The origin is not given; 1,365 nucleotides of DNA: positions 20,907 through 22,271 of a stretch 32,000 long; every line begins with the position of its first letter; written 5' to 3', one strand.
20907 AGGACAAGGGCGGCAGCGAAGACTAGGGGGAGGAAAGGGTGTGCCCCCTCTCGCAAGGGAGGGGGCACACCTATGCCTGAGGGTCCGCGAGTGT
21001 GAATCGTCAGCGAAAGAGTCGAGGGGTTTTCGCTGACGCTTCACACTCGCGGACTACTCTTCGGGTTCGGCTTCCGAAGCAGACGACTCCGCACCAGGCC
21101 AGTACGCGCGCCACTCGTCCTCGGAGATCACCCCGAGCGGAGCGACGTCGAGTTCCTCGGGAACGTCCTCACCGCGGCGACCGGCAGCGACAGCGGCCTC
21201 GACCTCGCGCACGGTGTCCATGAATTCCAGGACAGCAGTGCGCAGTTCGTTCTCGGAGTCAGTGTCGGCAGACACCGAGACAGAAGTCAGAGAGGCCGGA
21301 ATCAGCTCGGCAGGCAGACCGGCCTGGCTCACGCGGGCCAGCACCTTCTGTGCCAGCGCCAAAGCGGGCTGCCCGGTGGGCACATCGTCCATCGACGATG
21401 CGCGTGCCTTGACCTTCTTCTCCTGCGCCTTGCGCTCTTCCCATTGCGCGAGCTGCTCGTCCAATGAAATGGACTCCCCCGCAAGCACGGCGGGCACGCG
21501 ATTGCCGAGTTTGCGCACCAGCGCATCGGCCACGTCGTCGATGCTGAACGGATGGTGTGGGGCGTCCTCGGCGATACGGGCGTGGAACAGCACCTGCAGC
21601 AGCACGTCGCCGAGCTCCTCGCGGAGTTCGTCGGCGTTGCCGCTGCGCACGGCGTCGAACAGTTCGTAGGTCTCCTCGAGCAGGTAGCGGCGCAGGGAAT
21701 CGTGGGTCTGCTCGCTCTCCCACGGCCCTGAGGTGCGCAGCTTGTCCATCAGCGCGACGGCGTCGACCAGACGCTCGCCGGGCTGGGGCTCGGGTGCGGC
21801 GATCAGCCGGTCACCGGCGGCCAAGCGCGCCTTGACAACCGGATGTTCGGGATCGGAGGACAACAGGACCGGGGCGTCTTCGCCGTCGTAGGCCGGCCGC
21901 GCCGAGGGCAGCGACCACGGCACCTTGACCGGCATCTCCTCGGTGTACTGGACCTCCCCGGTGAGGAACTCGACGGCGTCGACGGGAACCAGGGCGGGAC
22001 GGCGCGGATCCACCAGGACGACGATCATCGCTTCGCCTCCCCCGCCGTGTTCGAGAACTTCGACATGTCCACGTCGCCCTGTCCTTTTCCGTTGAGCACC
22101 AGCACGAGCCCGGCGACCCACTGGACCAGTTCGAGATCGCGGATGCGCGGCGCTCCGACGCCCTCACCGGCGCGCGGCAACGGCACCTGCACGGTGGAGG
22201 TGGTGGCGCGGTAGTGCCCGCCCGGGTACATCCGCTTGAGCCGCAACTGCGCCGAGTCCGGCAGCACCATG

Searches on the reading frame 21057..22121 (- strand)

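Call 23: search_protein_families(library=pfam, proteins=[window:21057-22121:-], max_evalue=0.00001)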
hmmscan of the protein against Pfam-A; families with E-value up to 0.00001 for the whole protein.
window:21057-22121:- (355 aa): 1 family
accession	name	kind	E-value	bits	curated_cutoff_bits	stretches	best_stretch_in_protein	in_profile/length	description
PF03819.22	MazG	-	1.4e-24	86.6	22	1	138-212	1-73/74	MazG nucleotide pyrophosphohydrolase domain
